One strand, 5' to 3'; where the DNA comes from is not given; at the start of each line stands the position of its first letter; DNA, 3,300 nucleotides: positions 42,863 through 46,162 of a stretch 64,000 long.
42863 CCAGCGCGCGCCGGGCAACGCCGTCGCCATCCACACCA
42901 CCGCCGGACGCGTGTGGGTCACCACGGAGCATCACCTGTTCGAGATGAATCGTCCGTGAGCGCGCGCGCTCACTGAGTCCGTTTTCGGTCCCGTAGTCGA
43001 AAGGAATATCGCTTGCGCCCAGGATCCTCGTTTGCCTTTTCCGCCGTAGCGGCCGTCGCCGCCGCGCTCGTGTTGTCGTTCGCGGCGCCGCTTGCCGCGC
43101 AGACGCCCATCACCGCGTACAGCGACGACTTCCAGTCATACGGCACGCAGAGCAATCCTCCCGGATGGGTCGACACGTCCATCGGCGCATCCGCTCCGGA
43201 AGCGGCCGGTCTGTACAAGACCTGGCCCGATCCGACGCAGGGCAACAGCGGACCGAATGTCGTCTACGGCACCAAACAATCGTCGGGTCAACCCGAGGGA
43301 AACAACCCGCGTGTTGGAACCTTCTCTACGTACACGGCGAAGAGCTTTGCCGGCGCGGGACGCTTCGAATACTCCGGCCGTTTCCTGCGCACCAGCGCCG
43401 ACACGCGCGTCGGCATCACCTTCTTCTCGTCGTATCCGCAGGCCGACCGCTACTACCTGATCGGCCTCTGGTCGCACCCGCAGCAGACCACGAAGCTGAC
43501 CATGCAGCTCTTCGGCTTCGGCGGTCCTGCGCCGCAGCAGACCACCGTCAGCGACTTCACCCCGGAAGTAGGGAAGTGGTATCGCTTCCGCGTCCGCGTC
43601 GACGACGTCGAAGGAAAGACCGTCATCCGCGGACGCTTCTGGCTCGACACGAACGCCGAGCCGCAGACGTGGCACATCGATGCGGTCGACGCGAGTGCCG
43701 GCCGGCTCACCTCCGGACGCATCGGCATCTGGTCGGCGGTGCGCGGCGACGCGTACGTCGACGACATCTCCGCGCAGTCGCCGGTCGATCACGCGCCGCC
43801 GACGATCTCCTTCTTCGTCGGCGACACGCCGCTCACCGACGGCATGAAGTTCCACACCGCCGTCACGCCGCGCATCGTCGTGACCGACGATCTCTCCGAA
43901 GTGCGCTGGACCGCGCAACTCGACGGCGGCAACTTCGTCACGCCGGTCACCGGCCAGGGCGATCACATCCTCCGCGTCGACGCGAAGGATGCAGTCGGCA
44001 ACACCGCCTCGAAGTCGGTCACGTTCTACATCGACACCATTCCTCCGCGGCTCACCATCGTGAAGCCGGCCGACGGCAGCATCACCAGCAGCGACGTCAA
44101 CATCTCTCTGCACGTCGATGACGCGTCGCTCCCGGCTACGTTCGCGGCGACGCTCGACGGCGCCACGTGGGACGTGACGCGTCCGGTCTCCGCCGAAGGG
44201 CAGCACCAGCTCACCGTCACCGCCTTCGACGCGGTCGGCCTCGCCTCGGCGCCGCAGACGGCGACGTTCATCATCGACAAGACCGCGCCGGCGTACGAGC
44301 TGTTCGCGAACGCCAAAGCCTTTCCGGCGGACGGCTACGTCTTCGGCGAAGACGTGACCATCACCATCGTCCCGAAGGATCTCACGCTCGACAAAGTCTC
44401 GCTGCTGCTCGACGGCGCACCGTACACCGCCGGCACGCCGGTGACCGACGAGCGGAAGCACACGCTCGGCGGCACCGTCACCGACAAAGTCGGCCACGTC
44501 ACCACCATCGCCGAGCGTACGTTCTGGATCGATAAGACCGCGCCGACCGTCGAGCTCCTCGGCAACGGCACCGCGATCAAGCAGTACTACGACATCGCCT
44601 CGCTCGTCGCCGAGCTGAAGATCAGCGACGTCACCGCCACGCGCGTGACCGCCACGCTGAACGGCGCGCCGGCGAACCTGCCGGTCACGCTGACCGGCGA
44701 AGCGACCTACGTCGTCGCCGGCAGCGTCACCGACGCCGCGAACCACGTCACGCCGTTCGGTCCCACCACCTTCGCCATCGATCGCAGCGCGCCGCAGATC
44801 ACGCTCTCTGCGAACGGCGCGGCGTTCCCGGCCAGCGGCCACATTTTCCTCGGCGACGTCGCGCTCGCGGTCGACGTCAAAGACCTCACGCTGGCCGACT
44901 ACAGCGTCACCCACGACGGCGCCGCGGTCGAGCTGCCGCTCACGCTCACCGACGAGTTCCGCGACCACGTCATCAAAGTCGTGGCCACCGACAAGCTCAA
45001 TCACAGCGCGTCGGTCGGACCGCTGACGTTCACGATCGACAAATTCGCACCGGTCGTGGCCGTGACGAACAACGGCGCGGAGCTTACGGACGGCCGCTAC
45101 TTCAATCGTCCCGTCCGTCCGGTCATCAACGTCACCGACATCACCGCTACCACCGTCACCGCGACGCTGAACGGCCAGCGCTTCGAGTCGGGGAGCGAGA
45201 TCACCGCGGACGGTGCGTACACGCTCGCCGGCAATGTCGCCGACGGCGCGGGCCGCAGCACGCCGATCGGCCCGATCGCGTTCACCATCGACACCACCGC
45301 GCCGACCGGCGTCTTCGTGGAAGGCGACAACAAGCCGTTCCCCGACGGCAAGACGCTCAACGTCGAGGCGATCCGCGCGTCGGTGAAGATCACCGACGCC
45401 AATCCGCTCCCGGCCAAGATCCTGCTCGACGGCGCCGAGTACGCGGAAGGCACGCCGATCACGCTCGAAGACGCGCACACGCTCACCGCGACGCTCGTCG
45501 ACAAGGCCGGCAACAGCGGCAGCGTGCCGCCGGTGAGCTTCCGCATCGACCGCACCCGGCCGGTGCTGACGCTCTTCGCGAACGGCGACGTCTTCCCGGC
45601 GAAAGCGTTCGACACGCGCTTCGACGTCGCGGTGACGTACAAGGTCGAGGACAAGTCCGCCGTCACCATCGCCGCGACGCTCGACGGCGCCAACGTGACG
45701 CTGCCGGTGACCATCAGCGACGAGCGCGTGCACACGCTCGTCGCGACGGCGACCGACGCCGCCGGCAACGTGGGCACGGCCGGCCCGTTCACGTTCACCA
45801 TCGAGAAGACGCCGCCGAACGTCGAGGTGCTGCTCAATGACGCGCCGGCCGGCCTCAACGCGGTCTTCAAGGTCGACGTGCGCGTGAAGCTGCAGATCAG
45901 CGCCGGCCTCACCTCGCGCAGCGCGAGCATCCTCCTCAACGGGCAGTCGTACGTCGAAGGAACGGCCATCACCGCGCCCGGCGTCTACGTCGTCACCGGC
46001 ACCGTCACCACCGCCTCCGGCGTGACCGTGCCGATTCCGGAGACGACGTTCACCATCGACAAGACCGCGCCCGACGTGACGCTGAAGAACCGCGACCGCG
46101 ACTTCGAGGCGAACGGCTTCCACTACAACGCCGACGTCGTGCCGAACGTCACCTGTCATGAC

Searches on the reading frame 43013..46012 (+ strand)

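Call 40: search_protein_families(library=pfam, proteins=[window:43013-46012:+], max_evalue=0.001)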
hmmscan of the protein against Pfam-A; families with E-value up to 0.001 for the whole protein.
window:43013-46012:+ (1000 aa): 3 families
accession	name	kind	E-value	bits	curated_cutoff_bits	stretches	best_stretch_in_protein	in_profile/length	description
PF19077.6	Big_13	-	6.7e-20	71.9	27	0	362-422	41-101/102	Bacterial Ig-like domain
PF13750.12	Big_3_3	-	1.2e-13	51.4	27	0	907-977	17-88/157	Bacterial Ig-like domain (group 3)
PF12245.14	Big_3_2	-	1.6e-08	35.2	23.3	0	814-847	89-122/122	Bacterial Ig-like domain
